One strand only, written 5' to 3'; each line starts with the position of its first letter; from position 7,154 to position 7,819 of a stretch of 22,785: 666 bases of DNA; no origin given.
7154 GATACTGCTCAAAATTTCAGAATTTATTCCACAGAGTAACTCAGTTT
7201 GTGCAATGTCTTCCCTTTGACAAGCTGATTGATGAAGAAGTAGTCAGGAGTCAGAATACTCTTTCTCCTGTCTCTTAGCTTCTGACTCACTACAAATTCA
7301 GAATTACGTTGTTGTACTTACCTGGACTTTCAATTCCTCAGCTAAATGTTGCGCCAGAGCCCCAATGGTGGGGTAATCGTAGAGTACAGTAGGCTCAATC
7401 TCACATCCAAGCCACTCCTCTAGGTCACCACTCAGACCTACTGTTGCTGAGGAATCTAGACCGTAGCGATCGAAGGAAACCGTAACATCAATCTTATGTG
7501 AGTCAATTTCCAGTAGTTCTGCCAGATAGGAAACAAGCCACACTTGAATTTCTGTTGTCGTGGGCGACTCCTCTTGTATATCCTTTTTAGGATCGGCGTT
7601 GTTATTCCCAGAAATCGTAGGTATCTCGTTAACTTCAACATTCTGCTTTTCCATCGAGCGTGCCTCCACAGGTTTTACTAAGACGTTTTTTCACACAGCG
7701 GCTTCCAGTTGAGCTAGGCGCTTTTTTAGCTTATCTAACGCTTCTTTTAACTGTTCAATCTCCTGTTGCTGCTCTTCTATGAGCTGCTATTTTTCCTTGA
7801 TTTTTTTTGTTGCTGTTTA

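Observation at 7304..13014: FAAL / carrier protein / delta-9 desaturase / N-acyltransferase-like / methyltransferase operon without any PKS or NRPS module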

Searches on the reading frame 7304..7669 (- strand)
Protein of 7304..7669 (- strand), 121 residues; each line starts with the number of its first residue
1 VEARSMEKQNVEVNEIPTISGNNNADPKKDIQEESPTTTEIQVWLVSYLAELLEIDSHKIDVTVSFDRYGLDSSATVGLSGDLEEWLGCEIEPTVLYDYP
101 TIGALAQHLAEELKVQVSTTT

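Call 4: search_protein_families(library=pfam, proteins=[window:7304-7669:-], max_evalue=0.1)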
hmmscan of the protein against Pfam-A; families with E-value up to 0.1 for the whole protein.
window:7304-7669:- (121 aa): 2 families
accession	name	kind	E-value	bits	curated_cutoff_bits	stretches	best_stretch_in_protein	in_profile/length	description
PF00550.31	PP-binding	-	8.4e-17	61.6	20.8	1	44-109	2-67/67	Phosphopantetheine attachment site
PF23297.2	ACP_SdgA_C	-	3.8e-07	30.5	27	1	34-115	4-85/95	Highly reducing polyketide synthase sdgA, C-terminal ACP domain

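Call 5: search_protein_families(library=ncbifam, proteins=[window:7304-7669:-], max_evalue=0.1)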
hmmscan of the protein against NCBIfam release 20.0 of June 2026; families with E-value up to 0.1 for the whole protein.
window:7304-7669:- (121 aa): 3 families
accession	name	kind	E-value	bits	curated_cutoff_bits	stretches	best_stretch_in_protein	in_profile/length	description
NF040607.1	mycolic_Pks13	equivalog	4.8e-12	44.2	2100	1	37-112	2-77/1680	polyketide synthase Pks13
NF045894.1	PKS_plus_SDR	equivalog_domain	5.6e-09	34.2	1740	1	46-113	1445-1513/1515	type I polyketide synthase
NF004716.0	PRK06060.1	equivalog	6.5e-05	21.3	1228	1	52-114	558-620/705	p-hydroxybenzoic acid--AMP ligase FadD22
